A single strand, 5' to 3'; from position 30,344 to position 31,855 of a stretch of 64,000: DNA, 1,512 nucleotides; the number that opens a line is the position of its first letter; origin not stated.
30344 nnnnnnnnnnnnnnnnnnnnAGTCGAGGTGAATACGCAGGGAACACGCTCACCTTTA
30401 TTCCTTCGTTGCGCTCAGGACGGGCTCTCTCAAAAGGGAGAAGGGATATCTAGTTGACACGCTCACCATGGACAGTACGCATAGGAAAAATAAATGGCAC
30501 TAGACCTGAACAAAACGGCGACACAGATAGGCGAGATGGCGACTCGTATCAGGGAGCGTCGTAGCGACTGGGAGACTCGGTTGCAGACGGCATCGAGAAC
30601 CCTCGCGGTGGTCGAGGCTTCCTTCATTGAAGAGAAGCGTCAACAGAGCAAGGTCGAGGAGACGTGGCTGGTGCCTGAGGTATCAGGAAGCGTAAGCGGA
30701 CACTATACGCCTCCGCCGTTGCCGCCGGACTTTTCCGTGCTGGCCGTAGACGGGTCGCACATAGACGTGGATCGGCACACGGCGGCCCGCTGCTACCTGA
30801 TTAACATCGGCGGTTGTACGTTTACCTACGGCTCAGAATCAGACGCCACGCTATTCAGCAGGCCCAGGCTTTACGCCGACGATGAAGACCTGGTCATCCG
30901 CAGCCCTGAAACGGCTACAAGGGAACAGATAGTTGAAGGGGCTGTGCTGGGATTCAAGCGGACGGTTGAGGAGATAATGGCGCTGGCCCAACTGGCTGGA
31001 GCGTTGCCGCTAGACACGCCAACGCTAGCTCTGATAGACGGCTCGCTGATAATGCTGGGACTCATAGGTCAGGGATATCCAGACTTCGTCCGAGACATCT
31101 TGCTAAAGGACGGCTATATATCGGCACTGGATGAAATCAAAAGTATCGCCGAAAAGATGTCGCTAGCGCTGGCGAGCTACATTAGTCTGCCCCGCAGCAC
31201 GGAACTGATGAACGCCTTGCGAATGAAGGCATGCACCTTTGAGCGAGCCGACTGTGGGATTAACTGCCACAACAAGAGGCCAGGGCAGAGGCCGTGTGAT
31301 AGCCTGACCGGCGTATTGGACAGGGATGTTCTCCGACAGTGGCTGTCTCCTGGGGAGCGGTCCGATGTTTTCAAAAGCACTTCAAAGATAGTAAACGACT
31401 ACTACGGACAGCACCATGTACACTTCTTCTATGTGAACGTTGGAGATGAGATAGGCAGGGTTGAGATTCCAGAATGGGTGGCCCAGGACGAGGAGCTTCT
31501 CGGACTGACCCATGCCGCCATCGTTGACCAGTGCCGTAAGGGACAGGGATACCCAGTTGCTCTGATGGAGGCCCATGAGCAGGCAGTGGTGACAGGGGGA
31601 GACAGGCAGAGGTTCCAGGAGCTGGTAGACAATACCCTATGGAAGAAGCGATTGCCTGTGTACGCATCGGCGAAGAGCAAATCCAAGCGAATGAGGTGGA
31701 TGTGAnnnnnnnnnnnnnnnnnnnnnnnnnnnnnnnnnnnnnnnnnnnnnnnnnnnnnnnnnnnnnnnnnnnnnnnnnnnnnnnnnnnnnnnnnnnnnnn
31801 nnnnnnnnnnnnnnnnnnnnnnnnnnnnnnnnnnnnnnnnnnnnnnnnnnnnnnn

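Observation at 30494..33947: NurA / unknown / HerA three-gene operon: candidate nuclease-translocase system with an uncharacterised third subunit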

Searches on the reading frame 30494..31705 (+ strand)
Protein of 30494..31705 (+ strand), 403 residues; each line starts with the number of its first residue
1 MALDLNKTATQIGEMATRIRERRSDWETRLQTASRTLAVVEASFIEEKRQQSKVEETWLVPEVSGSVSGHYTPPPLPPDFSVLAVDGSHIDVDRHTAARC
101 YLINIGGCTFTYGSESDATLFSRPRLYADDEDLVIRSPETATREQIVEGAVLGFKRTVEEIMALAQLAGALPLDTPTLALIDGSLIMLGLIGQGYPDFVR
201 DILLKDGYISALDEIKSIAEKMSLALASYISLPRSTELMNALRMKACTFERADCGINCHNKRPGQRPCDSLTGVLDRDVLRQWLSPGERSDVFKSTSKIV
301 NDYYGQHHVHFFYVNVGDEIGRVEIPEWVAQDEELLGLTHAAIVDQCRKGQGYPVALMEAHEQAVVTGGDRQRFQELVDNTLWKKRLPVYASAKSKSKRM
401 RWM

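Call 3: search_protein_families(library=pfam, proteins=[window:30494-31705:+], max_evalue=1)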
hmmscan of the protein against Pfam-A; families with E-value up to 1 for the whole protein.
window:30494-31705:+ (403 aa): 1 family
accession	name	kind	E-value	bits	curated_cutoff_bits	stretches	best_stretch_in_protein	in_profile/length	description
PF09376.16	NurA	-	5.1e-30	105.2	21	1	81-366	2-254/254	NurA domain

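Call 4: search_protein_families(library=padloc, proteins=[window:30494-31705:+], max_evalue=1)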
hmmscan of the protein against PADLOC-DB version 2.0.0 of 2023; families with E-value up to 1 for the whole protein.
window:30494-31705:+ (403 aa): 0 families

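Call 5: search_protein_families(library=ncbifam, proteins=[window:30494-31705:+], max_evalue=1)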
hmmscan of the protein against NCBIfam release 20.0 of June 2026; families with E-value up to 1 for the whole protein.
window:30494-31705:+ (403 aa): 1 family
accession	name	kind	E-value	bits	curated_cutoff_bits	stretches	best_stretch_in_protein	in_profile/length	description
NF041033.1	NurA_Sulf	equivalog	0.2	10.9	400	0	351-381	288-318/331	DNA double-strand break repair nuclease NurA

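Call 21: search_solved_structures(query=window:30494-31705:+, max_evalue=1)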
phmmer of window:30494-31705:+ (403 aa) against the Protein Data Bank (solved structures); distinct sequences matched with E-value up to 1: 2.
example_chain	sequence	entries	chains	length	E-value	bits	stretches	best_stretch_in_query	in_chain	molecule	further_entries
8qzu_A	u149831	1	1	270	0.16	14.3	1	134-213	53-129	Carboxylesterase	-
9e78_3w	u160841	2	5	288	0.44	12.9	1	344-389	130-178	DMAP1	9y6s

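Call 52: find_homologous_proteins(query=window:30494-31705:+, max_evalue=1e-10)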
Query window:30494-31705:+ (403 aa): 4380 proteins with E <= 1e-10 among 8000 candidates; the best 120 are listed.
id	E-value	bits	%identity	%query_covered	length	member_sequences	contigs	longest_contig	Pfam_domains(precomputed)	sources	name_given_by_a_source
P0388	3.0e-270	914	100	100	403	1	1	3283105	PF09376.17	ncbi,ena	-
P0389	3.3e-191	654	69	100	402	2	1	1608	PF09376.17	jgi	-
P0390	2.2e-188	644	70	100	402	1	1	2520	PF09376.17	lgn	-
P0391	7.3e-188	643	70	100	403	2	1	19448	PF09376.17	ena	-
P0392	1.3e-180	619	68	100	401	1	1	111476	PF09376.17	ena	-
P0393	1.2e-178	612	67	100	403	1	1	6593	PF09376.17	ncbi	-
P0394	2.0e-165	569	63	100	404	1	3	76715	PF09376.17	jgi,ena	-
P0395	8.9e-162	557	61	100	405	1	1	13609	PF09376.17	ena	-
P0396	3.2e-148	512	57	100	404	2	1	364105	PF09376.17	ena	-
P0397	8.0e-148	511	57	100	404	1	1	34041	PF09376.17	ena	-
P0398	1.6e-147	510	55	100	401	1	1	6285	PF09376.17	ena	-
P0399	7.6e-147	508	56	100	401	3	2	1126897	PF09376.17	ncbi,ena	-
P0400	2.3e-144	499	57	100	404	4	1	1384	PF09376.17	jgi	-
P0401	6.9e-143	495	56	100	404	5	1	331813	PF09376.17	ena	-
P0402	2.0e-142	493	56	100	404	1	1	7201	PF09376.17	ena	-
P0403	6.7e-142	491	55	100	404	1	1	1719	PF09376.17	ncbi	-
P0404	8.2e-142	491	55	100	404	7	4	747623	PF09376.17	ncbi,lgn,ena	-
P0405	1.4e-141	490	54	100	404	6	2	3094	PF09376.17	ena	-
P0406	2.6e-141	489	55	100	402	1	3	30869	PF09376.17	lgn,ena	-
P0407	3.7e-141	489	55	100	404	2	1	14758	PF09376.17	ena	-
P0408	1.2e-140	487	55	100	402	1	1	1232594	PF09376.17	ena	-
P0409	1.8e-140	487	56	100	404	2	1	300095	PF09376.17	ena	-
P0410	1.5e-139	484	55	100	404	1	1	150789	PF09376.17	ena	-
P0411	3.6e-139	482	53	100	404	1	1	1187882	PF09376.17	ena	-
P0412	4.0e-139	482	54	100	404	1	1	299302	PF09376.17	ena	-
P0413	1.6e-138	480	53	100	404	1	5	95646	PF09376.17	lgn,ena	-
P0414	2.0e-138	480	55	100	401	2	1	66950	PF09376.17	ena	-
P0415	2.4e-138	480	56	100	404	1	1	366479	PF09376.17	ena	-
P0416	2.9e-138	479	54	100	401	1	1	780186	PF09376.17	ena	-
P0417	7.5e-138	478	55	100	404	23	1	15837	PF09376.17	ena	-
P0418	1.2e-137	477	55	100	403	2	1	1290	PF09376.17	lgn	-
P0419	1.4e-137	477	54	100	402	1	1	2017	PF09376.17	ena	-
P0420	1.5e-137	477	55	100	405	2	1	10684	PF09376.17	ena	-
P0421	2.1e-137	477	55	100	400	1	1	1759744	PF09376.17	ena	-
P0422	2.5e-137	476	55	100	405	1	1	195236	PF09376.17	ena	-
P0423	2.8e-137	476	55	100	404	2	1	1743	PF09376.17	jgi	jgi:GNAT superfamily N-acetyltransferase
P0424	4.1e-137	476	54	100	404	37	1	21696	PF09376.17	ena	-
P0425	4.4e-137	475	55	100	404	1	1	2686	PF09376.17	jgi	jgi:GNAT superfamily N-acetyltransferase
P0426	4.7e-137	475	54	100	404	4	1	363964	PF09376.17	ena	-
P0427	4.8e-137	475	55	100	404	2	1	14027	PF09376.17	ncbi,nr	ncbi:MAG: DNA double-strand break repair nuclease NurA [Chloroflexi bacterium]|nr:DNA double-strand 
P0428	4.8e-137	475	54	100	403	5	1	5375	PF09376.17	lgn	-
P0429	5.6e-137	475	54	100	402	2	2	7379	PF09376.17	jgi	jgi:GNAT superfamily N-acetyltransferase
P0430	6.4e-137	475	55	100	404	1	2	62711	PF09376.17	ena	-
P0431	6.8e-137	475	54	100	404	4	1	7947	PF09376.17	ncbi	-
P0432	1.6e-136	474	55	100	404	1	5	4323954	PF09376.17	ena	-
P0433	1.7e-136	474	55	100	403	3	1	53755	PF09376.17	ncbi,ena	-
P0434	1.9e-136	473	55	100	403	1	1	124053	PF09376.17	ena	-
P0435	2.0e-136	473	55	100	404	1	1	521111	PF09376.17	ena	-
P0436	2.1e-136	473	54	100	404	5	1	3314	PF09376.17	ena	-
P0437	2.9e-136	473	54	100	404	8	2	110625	PF09376.17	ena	-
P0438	3.2e-136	473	55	100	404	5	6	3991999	PF09376.17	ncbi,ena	-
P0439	3.6e-136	472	53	100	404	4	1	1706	PF09376.17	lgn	-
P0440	4.1e-136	472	55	100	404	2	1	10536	PF09376.17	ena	-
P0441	4.1e-136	472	54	100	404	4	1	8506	PF09376.17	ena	-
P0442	5.5e-136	472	54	100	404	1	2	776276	PF09376.17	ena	-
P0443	6.6e-136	472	55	100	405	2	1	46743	PF09376.17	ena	-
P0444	1.6e-135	470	52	100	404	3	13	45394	PF09376.17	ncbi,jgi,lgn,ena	jgi:GNAT superfamily N-acetyltransferase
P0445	1.6e-135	470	53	100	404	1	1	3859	PF09376.17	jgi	jgi:hypothetical protein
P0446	2.2e-135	470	55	100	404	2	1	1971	PF09376.17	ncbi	-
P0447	2.2e-135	470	54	100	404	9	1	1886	PF09376.17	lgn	-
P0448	2.6e-135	470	52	100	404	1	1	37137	PF09376.17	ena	-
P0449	2.6e-135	470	54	100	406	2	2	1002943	PF09376.17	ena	-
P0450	3.2e-135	469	54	100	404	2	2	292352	PF09376.17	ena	-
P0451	4.8e-135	469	54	100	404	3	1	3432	PF09376.17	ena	-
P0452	5.4e-135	469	53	100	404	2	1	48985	PF09376.17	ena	-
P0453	6.2e-135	468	54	100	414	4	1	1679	PF09376.17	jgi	jgi:hypothetical protein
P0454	8.7e-135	468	54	100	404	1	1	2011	PF09376.17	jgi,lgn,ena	-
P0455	2.0e-134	467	53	100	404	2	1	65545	PF09376.17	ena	-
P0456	2.4e-134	466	54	100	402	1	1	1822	PF09376.17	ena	-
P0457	3.4e-134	466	54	100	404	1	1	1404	PF09376.17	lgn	-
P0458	3.9e-134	466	54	100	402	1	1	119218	PF09376.17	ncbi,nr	ncbi:MAG: DNA double-strand break repair nuclease NurA [Chloroflexi bacterium]|nr:DNA double-strand 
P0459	4.3e-134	466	53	100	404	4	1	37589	PF09376.17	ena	-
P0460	9.7e-134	464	54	100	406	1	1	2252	PF09376.17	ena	-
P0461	2.5e-133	463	54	100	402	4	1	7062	PF09376.17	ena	-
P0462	2.5e-133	463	54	100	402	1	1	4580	PF09376.17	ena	-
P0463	3.3e-133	463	53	100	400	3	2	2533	PF09376.17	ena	-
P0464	4.6e-133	462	54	100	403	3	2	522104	PF09376.17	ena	-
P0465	5.2e-133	462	55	100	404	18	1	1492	PF09376.17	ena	-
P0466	5.6e-133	462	53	100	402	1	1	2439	PF09376.17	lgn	-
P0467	7.8e-133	462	53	100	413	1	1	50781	PF09376.17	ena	-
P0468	8.4e-133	461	54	100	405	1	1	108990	PF09376.17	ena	-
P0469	8.6e-133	461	52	100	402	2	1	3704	PF09376.17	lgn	-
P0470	1.0e-132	461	53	100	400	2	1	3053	PF09376.17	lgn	-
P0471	1.2e-132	461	54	100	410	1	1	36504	PF09376.17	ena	-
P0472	1.4e-132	461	54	100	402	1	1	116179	PF09376.17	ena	-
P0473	1.7e-132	460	54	100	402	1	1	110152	PF09376.17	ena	-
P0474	2.5e-132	460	53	100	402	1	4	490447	PF09376.17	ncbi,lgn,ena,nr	ncbi:MAG: DNA double-strand break repair nuclease NurA [Chloroflexota bacterium]|nr:DNA double-stran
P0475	4.9e-132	459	52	100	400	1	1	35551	PF09376.17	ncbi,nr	ncbi:MAG: DNA double-strand break repair nuclease NurA [Dehalococcoidia bacterium]|nr:DNA double-str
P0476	5.1e-132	459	53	100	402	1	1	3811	PF09376.17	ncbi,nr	ncbi:MAG: DNA double-strand break repair nuclease NurA [Chloroflexi bacterium]|nr:DNA double-strand 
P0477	6.0e-132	459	52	100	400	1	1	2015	PF09376.17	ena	-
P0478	1.0e-131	458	52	100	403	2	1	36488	PF09376.17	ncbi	-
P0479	1.9e-131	457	52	100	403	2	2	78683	PF09376.17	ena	-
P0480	3.8e-131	456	53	100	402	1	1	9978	PF09376.17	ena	-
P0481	1.1e-130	454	53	100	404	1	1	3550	PF09376.17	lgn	-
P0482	2.2e-130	453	54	100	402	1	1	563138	PF09376.17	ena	-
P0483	4.4e-130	452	52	100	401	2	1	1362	PF09376.17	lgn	-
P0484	4.8e-130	452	53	100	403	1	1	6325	PF09376.17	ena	-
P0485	4.8e-130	452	52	100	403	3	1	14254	PF09376.17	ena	-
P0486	5.9e-130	452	52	100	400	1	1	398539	PF09376.17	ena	-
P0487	6.0e-130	452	54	100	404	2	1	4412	PF09376.17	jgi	-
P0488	6.3e-130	452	53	100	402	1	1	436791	PF09376.17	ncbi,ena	-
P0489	7.8e-130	452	52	100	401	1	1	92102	PF09376.17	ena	-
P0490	8.5e-130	452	52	100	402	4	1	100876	PF09376.17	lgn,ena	-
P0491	1.1e-129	451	53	100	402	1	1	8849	PF09376.17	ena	-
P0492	1.7e-129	451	53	100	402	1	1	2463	PF09376.17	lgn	-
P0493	2.1e-129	450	51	100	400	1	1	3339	PF09376.17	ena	-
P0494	2.3e-129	450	55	97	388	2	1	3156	PF09376.17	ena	-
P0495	5.6e-129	449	52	100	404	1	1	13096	PF09376.17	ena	-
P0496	6.8e-129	449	53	100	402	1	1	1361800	PF09376.17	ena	-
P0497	7.0e-129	448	51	100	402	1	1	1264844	PF09376.17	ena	-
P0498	9.3e-129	448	52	100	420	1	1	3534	PF09376.17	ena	-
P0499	9.6e-129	448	53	100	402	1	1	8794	PF09376.17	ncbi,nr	ncbi:MAG: hypothetical protein HW388_1451 [Dehalococcoidia bacterium]|nr:hypothetical protein [Dehal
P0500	9.8e-129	448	51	100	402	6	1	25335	PF09376.17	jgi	-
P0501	1.1e-128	448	53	100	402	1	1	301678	PF09376.17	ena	-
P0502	1.5e-128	447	53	100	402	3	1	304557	PF09376.17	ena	-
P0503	1.5e-128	447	52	100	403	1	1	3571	PF09376.17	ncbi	ncbi:MAG: DNA double-strand break repair nuclease NurA [Dehalococcoidia bacterium]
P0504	2.1e-128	447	52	100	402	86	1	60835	PF09376.17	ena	-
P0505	2.3e-128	447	52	100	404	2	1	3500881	PF09376.17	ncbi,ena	-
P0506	2.3e-128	447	52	100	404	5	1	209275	PF09376.17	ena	-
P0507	2.7e-128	447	52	100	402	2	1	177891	PF09376.17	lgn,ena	-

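Call 53: find_encoding_contigs(protein=P0432, flank=9000, max_places=1)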
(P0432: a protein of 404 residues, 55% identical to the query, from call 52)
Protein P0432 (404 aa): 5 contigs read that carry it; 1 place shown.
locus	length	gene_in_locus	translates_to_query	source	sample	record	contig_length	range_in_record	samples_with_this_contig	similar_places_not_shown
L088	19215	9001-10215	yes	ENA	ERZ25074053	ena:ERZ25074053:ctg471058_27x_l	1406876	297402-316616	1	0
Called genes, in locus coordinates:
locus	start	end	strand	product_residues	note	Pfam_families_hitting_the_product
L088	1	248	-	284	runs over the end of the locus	PF02771:Acyl-CoA_dh_N, PF02770:Acyl-CoA_dh_M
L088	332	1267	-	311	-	PF00890:FAD_binding_2 (weak), PF01266:DAO (weak), PF01494:FAD_binding_3 (faint), PF01946:Thi4 (faint), PF07992:Pyr_redox_2, PF12831:FAD_oxidored (weak), PF13738:Pyr_redox_3, PF00070:Pyr_redox, +1 more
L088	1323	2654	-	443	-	PF00202:Aminotran_3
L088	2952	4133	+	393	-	PF00291:PALP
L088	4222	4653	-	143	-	PF01850:PIN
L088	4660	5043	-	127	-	PF12728:HTH_17 (weak)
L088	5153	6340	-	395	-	PF00108:Thiolase_N, PF00109:ketoacyl-synt (weak), PF02803:Thiolase_C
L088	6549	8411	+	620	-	PF00009:GTP_EFTU, PF01926:MMR_HSR1 (weak), PF03144:GTP_EFTU_D2, PF25461:Beta-barrel_SelB, PF09106:WHD_2nd_SelB, PF09107:WHD_3rd_SelB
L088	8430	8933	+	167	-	-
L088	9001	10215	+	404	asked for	PF09376:NurA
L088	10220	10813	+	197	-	-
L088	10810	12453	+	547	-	PF01935:DUF87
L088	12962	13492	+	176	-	PF00702:Hydrolase, PF13419:HAD_2, PF13242:Hydrolase_like (weak)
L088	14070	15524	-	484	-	PF00999:Na_H_Exchanger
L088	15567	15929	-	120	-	PF06262:Zincin_1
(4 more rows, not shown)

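Call 54: find_encoding_contigs(protein=P0505, flank=9000, max_places=1)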
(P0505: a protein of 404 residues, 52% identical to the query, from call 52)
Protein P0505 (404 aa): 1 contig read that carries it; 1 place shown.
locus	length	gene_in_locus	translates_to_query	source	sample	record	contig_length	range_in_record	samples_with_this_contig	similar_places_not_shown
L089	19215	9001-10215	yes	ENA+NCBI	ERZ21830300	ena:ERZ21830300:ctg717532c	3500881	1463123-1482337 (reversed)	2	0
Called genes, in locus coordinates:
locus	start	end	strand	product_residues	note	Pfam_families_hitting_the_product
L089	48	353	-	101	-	-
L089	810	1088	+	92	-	-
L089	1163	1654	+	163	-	-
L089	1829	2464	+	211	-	-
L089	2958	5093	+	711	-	PF07676:PD40 (faint), PF26550:Tricorn_2nd (faint), PF26549:Tricorn_N, PF00930:DPPIV_N, PF02129:Peptidase_S15, PF12697:Abhydrolase_6 (weak), PF20434:BD-FAE (faint), PF00326:Peptidase_S9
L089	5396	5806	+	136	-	PF15919:HicB_lk_antitox, PF15970:HicB-like_2, PF05534:HicB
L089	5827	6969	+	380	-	PF02771:Acyl-CoA_dh_N (faint), PF08028:Acyl-CoA_dh_2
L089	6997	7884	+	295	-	PF13115:YtkA (weak)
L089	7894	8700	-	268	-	PF27154:ORF11_beta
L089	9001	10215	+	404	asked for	PF09376:NurA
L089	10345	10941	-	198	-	PF05685:Uma2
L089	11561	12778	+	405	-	PF01266:DAO, PF06039:Mqo (faint), PF07992:Pyr_redox_2 (faint), PF13738:Pyr_redox_3 (faint)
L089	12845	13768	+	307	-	PF01261:AP_endonuc_2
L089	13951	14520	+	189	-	PF02620:YceD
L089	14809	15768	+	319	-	PF00698:Acyl_transf_1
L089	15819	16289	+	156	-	PF01029:NusB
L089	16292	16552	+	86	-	PF00550:PP-binding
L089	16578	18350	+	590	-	PF01202:SKI, PF13207:AAA_17 (weak), PF13238:AAA_18, PF13671:AAA_33, PF13685:Fe-ADH_2 (faint), PF01761:DHQ_synthase, PF24621:DHQS_C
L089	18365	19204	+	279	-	PF01925:TauE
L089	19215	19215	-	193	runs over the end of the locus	PF00156:Pribosyltran (weak)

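Call 67: predict_structure(alignment_id=A4)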
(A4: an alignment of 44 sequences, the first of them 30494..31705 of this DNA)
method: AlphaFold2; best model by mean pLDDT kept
length: 403 residues; sequences in the alignment: 44
mean_pLDDT: 89.0   pTM: 0.87
mean pLDDT of the five models: 89.0, 88.5, 87.9, 83.4, 82.4
residues with pLDDT >= 90: 250; 70-90: 121; 50-70: 26; < 50: 6
segments of 3 or more residues with pLDDT < 50: 399-403
pLDDT, mean of each block of 10 residues (from residue 1): 83 90 91 95 93 78 92 97 95 75 95 94 93 88 86 94 96 95 87 77 94 97 96 92 91 85 86 93 97 94 94 94 97 98 88 74 89 89 79 52 47
secondary structure, 60 per line:
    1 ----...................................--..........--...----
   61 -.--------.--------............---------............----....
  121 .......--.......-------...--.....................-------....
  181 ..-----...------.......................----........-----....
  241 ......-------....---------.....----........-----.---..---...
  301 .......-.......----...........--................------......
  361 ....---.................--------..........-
elements in order: H5-39 H42-51 E80-91 E101-112 E117-127 H130-133 E134-136 E144-146 H149-169 E177-182 H197-219 E224-231 H237-246 H254-257 H267-271 H276-283 H298-307 E309-315 E320-326 H327-330 H333-348 H355-364 H368-384 H393-402
